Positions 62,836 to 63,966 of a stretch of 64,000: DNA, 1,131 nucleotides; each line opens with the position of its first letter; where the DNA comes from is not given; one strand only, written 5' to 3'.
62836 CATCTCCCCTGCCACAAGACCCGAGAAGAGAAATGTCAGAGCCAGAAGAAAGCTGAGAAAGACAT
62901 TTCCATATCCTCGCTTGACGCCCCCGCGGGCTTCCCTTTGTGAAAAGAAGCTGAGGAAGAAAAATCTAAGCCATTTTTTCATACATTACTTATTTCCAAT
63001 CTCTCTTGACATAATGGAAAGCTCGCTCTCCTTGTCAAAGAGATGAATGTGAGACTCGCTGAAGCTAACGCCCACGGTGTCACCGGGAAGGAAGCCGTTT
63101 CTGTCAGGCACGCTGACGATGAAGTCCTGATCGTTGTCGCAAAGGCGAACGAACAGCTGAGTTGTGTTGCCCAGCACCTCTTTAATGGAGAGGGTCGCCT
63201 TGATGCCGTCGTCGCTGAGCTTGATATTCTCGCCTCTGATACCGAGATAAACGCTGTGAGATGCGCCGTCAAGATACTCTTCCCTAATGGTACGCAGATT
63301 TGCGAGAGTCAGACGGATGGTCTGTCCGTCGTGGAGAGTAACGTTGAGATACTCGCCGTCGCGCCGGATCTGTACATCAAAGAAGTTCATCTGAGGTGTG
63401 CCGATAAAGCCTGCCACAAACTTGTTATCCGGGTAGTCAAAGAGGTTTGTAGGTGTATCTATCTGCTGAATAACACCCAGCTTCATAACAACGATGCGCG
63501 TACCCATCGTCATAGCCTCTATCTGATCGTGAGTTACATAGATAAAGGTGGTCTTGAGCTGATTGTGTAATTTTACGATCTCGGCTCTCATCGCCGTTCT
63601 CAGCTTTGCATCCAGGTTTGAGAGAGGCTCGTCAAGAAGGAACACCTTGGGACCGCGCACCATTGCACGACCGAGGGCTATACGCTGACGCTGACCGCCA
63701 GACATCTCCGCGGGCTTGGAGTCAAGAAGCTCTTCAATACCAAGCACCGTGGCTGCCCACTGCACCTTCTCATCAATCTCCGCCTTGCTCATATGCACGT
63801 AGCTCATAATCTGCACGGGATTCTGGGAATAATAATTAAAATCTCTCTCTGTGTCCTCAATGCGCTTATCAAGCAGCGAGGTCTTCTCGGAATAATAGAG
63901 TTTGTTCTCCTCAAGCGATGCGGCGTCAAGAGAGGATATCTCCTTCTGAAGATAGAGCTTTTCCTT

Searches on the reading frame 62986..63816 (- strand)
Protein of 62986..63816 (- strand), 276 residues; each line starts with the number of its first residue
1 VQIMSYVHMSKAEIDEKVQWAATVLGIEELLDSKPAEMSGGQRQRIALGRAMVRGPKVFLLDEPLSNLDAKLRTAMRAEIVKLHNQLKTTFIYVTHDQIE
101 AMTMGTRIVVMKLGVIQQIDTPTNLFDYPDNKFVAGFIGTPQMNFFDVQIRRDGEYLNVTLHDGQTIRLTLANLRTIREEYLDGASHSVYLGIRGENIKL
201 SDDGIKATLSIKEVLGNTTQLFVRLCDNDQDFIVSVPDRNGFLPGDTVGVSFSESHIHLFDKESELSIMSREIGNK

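Call 91: search_protein_families(library=pfam, proteins=[window:62986-63816:-], max_evalue=0.0001)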
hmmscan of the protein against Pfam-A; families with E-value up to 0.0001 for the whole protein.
window:62986-63816:- (276 aa): 3 families
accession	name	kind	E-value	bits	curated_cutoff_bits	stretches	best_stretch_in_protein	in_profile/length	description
PF00005.33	ABC_tran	-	6.7e-11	43.4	25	1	13-65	80-136/137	ABC transporter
PF08402.16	TOBE_2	-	5.8e-10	39.6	21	1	191-260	1-76/76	TOBE domain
PF17912.7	OB_MalK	-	6.7e-08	33.7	27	1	139-198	1-53/53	MalK OB fold domain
